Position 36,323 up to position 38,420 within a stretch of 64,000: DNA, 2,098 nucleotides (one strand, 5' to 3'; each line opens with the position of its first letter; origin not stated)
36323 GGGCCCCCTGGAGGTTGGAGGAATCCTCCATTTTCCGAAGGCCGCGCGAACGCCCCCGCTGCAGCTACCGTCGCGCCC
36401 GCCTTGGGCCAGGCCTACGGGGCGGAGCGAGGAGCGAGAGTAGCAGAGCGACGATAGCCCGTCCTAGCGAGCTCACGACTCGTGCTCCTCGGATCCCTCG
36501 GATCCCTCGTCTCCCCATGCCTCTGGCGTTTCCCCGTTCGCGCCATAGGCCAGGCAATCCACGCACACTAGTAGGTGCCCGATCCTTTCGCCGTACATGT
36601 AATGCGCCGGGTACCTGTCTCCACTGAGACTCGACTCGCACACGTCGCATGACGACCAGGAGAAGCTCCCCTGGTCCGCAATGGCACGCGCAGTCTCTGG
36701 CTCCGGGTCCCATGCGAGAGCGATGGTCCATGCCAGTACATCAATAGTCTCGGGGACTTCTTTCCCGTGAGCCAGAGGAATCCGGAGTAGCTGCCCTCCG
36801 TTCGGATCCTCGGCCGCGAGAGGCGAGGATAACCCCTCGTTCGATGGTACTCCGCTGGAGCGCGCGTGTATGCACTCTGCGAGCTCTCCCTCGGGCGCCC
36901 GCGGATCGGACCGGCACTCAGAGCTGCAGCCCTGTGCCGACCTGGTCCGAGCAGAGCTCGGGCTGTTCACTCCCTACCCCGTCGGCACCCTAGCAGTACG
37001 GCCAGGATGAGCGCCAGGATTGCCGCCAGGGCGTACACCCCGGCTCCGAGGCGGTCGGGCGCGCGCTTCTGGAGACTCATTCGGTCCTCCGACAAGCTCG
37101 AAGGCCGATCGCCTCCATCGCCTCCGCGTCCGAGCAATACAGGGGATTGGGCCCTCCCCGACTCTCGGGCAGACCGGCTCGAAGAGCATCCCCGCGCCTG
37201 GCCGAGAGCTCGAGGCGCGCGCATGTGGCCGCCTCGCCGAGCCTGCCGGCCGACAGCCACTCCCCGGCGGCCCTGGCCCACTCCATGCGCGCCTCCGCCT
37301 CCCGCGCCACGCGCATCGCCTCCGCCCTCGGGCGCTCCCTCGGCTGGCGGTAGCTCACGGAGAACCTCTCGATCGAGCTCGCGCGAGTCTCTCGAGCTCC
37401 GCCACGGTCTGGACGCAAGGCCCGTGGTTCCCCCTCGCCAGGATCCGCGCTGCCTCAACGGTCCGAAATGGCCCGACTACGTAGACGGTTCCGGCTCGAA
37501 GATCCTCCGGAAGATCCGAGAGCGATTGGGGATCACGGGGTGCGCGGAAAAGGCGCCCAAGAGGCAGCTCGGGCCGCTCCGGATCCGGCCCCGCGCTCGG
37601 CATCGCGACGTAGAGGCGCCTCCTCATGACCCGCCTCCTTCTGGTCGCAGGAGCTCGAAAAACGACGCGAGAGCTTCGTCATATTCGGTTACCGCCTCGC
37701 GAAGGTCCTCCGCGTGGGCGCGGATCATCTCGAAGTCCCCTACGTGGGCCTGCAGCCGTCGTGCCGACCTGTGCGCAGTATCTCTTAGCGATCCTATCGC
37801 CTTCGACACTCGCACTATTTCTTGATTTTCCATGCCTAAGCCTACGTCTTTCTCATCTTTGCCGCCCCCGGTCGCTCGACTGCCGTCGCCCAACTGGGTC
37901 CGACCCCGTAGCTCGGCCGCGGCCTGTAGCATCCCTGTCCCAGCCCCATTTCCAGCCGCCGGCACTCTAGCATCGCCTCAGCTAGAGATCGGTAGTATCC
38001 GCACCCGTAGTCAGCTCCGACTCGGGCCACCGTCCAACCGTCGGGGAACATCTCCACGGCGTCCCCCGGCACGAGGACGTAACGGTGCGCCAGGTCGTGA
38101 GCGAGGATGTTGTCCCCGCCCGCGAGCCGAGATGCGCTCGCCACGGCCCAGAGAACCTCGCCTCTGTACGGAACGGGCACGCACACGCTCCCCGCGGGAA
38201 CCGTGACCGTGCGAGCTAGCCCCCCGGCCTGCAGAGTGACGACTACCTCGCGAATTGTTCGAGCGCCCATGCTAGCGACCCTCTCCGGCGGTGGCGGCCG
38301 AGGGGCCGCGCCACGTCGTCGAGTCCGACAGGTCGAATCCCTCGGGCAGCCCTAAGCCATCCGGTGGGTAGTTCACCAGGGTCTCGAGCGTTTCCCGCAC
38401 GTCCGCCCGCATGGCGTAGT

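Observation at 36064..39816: Early-left operon of small unknown proteins, including a very acidic 180-aa candidate DNA-mimic: possible anti-defence cassette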

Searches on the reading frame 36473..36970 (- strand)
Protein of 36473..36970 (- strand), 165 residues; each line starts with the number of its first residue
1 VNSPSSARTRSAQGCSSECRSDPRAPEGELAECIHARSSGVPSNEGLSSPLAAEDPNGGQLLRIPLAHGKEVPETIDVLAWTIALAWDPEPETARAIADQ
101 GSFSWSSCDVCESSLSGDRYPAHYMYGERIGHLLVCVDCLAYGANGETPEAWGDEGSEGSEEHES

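Call 8: search_protein_families(library=pfam, proteins=[window:36473-36970:-], max_evalue=1)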
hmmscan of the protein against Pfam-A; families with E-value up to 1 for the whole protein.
window:36473-36970:- (165 aa): 2 families
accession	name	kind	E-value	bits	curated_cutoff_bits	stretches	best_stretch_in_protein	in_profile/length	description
PF24292.1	DUF7479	-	0.13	12.8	27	1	107-139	4-36/60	Domain of unknown function (DUF7479)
PF04570.20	zf-FLZ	-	0.73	9.8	23.4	0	15-22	39-46/54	zinc-finger of the FCS-type, C2-C2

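Call 9: search_protein_families(library=phrogs, proteins=[window:36473-36970:-], max_evalue=1)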
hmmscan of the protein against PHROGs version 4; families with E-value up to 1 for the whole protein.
window:36473-36970:- (165 aa): 1 family
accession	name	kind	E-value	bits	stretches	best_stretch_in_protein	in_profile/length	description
phrog_3034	-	unknown function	1.1e-08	36.5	2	98-123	84-109/117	-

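Call 12: search_protein_families(library=ncbifam, proteins=[window:36473-36970:-], max_evalue=1)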
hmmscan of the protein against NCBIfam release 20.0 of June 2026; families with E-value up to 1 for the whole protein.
window:36473-36970:- (165 aa): 0 families

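Call 25: search_protein_families(library=padloc, proteins=[window:36473-36970:-], max_evalue=1)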
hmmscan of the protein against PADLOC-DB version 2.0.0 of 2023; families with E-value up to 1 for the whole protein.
window:36473-36970:- (165 aa): 0 families

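Call 66: search_dna_similar(query=window:36473-36970:-, collection=phages, mode=protein, max_evalue=0.001, max_rows=25)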
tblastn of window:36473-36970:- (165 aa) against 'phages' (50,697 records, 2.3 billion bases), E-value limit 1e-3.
No match.

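Call 94: search_solved_structures(query=window:36473-36970:-, max_evalue=1)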
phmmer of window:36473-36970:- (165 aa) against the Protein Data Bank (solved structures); distinct sequences matched with E-value up to 1: 2.
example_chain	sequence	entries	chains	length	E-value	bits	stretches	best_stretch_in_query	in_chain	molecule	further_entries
9f22_B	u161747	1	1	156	0.14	15.4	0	112-154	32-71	DARPin DP1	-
6nl1_A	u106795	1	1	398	0.5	13.6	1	16-98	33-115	Mitochondrial edited mRNA stability factor 1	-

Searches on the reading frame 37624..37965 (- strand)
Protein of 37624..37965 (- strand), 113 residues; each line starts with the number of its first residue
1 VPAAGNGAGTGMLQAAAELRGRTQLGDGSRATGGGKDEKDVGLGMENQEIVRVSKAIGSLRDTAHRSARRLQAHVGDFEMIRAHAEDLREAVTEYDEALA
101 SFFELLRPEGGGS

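Call 8: search_protein_families(library=pfam, proteins=[window:37624-37965:-], max_evalue=1)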
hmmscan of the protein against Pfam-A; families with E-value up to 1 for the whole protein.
window:37624-37965:- (113 aa): 1 family
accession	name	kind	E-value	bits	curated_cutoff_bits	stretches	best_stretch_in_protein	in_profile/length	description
PF20072.4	DUF6468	-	0.11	13.1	26.9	1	48-83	17-52/76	Domain of unknown function (DUF6468)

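Call 9: search_protein_families(library=phrogs, proteins=[window:37624-37965:-], max_evalue=1)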
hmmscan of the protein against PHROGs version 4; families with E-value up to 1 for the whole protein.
window:37624-37965:- (113 aa): 2 families
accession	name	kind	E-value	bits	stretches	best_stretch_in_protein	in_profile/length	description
phrog_1875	-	unknown function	0.018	16.5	1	45-106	6-68/82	-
phrog_815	-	unknown function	0.15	12.2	1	17-113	277-374/420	-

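Call 12: search_protein_families(library=ncbifam, proteins=[window:37624-37965:-], max_evalue=1)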
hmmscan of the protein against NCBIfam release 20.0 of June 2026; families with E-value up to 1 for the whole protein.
window:37624-37965:- (113 aa): 2 families
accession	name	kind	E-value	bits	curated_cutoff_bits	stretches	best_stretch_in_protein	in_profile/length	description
NF041116.1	CBASS_cyclase_a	equivalog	0.0057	15.8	200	1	48-107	176-232/317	CBASS oligonucleotide cyclase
NF006856.0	PRK09358.3-3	equivalog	0.16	11.1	510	1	45-95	166-212/316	adenosine deaminase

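Call 25: search_protein_families(library=padloc, proteins=[window:37624-37965:-], max_evalue=1)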
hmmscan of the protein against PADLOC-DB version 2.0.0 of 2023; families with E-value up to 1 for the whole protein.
window:37624-37965:- (113 aa): 1 family
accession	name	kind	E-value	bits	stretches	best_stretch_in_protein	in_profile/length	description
PDLC00808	Cyclase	-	0.017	12.4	1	48-106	181-236/325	oligonucleotide-cyclase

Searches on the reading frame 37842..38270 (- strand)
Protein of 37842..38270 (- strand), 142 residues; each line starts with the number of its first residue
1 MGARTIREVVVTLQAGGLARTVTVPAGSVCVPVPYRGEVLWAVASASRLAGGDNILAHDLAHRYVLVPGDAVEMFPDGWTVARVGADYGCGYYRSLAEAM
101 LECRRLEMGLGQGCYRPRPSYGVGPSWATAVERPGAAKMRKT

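Call 8: search_protein_families(library=pfam, proteins=[window:37842-38270:-], max_evalue=1)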
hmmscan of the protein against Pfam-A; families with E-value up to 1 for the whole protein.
window:37842-38270:- (142 aa): 0 families

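Call 9: search_protein_families(library=phrogs, proteins=[window:37842-38270:-], max_evalue=1)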
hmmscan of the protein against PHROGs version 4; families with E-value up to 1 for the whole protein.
window:37842-38270:- (142 aa): 0 families

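Call 12: search_protein_families(library=ncbifam, proteins=[window:37842-38270:-], max_evalue=1)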
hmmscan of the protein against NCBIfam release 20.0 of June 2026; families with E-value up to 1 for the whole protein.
window:37842-38270:- (142 aa): 0 families

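Call 25: search_protein_families(library=padloc, proteins=[window:37842-38270:-], max_evalue=1)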
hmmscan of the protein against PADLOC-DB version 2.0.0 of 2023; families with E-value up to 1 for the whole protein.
window:37842-38270:- (142 aa): 0 families

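Call 95: search_solved_structures(query=window:37842-38270:-, max_evalue=1)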
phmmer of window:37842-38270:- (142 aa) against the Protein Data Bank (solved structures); distinct sequences matched with E-value up to 1: 1.
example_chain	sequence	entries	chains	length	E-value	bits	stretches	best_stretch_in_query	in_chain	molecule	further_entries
2fug_1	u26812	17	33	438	0.26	14.6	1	5-99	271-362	NADH-quinone oxidoreductase chain 1 | NADH-QUINONE OXIDOREDUCTASE SUBUNIT 1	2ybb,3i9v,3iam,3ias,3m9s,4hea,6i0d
